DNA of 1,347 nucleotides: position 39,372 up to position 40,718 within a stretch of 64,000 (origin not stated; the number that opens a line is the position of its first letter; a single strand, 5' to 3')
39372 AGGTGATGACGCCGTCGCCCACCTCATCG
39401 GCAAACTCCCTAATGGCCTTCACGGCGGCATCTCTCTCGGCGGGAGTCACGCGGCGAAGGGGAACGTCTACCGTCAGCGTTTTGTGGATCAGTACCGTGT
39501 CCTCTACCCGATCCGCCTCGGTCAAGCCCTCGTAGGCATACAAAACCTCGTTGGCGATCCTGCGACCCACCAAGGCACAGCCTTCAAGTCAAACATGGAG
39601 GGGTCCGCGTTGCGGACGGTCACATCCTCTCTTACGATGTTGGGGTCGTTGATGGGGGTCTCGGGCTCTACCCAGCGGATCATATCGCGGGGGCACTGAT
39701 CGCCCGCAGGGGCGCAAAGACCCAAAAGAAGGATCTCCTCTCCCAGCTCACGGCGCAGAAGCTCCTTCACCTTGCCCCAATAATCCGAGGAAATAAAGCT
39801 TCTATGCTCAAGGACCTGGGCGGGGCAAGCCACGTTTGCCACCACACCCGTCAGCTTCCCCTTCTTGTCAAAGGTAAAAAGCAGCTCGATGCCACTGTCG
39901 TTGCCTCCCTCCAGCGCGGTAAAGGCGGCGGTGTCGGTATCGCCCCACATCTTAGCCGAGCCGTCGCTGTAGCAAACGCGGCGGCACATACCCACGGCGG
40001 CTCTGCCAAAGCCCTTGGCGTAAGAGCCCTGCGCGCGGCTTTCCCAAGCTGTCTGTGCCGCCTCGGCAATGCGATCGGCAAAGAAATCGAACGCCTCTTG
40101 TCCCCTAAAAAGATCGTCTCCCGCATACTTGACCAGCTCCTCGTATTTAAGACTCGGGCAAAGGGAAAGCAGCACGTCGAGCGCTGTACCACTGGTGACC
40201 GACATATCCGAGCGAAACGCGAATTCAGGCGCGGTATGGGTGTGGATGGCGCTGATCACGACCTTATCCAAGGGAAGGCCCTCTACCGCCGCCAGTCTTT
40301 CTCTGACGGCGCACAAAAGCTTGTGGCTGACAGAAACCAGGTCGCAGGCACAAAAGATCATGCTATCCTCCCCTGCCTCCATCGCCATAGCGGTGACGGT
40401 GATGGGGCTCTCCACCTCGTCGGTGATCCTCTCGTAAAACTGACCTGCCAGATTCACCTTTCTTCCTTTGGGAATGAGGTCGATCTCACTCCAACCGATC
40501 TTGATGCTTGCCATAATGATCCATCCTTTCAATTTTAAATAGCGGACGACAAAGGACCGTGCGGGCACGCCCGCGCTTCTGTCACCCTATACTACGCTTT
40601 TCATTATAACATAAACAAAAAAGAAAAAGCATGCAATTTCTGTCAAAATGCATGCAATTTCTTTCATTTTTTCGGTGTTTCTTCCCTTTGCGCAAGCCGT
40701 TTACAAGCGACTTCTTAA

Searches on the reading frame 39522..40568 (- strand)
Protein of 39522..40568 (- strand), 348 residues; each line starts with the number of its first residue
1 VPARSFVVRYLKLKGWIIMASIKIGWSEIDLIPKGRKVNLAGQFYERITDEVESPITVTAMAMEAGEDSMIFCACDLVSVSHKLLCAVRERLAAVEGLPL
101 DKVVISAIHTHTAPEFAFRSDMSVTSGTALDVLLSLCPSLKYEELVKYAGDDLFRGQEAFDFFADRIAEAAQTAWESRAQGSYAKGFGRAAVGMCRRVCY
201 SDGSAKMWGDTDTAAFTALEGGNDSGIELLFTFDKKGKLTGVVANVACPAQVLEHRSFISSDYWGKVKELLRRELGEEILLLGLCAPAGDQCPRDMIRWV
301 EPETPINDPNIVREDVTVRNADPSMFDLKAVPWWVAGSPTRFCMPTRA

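Call 8: search_protein_families(library=pfam, proteins=[window:39522-40568:-], max_evalue=0.01)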
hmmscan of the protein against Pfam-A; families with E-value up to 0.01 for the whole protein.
window:39522-40568:- (348 aa): 0 families

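Call 23: find_related_loci(query=window:39522-40514:-, collection=genome_contigs, flank=10000)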
Query window:39522-40514:- (330 aa) in genome_contigs; peptide patterns used: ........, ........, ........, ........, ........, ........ (x = any residue, [..] = any of these).
185 stretches matched a pattern; 111 encode a relative of the query (tblastn E <= 1e-3); the best 80 are kept; 80 distinct loci.
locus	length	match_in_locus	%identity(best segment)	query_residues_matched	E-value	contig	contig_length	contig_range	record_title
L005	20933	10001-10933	74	1-311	6e-162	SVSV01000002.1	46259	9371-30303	MAG: Oscillospiraceae bacterium isolate SIG678 NODE_17803_length_46259_cov_1.988381, whole genome shotgun sequence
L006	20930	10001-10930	72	1-310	7e-160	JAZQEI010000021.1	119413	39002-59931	MAG: Acutalibacteraceae bacterium isolate T1900044635_TS20190101.MAGScoT_cleanbin_000005 SGB_1125_k141_924690, whole gen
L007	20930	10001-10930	72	1-310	4e-159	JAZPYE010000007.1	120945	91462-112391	MAG: Acutalibacteraceae bacterium isolate T1900044648_TS20190114.MAGScoT_cleanbin_000017 SGB_1394_k141_11151, whole geno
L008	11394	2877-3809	73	1-311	1e-157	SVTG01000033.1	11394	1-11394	MAG: Oscillospiraceae bacterium isolate SIG689 NODE_93251_length_11394_cov_4.419455, whole genome shotgun sequence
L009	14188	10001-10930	71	1-312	7e-156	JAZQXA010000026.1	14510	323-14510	MAG: Candidatus Flemingiibacterium sp. isolate T1900045163_TC20190157.MAGScoT_cleanbin_000012 SGB_5099_k141_1859123, who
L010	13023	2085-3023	68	1-310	4e-146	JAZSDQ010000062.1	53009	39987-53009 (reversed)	MAG: Eubacteriales bacterium isolate T1900044596_TS20190062.MAGScoT_cleanbin_000010 SGB_666_k141_2270623, whole genome s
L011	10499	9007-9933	68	1-311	7e-146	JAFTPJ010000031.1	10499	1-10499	MAG: Clostridia bacterium isolate RGIG4028 Roe_deer_Cecum-5__c101774, whole genome shotgun sequence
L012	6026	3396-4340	68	1-310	3e-146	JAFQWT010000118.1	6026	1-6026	MAG: Clostridia bacterium isolate RGIG2221 Goat_Colon.Co__c1657286, whole genome shotgun sequence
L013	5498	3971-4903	68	1-312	2e-145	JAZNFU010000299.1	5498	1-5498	MAG: Eubacteriales bacterium isolate T1900044711_TS20190177.MAGScoT_cleanbin_000049 SGB_1834_k141_1152580, whole genome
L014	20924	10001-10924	67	1-310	7e-143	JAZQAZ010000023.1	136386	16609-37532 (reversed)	MAG: Clostridia bacterium isolate T1900044642_TS20190108.MAGScoT_cleanbin_000014 SGB_1279_k141_829363, whole genome shot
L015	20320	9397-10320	68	1-310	3e-142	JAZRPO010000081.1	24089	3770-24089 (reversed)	MAG: Eubacteriales bacterium isolate T1900045376_YK20190066.MAGScoT_cleanbin_000002 SGB_6872_k141_525845, whole genome s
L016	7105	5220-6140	67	1-310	2e-142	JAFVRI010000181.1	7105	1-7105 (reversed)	MAG: Clostridia bacterium isolate RGIG5324 Sheep_Colon-2__c679896, whole genome shotgun sequence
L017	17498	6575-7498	66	1-310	8e-142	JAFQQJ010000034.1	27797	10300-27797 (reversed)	MAG: Clostridia bacterium isolate RGIG2055 Goat_Colon-2__c538377, whole genome shotgun sequence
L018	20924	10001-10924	66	1-310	2e-140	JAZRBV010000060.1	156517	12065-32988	MAG: Eubacteriales bacterium isolate T1900045124_TC20190118.MAGScoT_cleanbin_000005 SGB_4856_k141_1256435, whole genome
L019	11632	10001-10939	65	1-312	5e-140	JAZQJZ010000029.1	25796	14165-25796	MAG: Eubacteriales bacterium isolate T1900044616_TS20190082.MAGScoT_cleanbin_000020 SGB_852_k141_1259719, whole genome s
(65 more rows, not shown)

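Call 58: search_protein_families(library=ncbifam, proteins=[window:39522-40514:-], max_evalue=0.01)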
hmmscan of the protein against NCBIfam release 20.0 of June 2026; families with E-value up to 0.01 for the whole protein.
window:39522-40514:- (330 aa): 0 families

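Call 82: search_solved_structures(query=window:39522-40514:-, max_evalue=0.01)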
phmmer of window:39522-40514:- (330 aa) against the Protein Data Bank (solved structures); distinct sequences matched with E-value up to 0.01: 0.
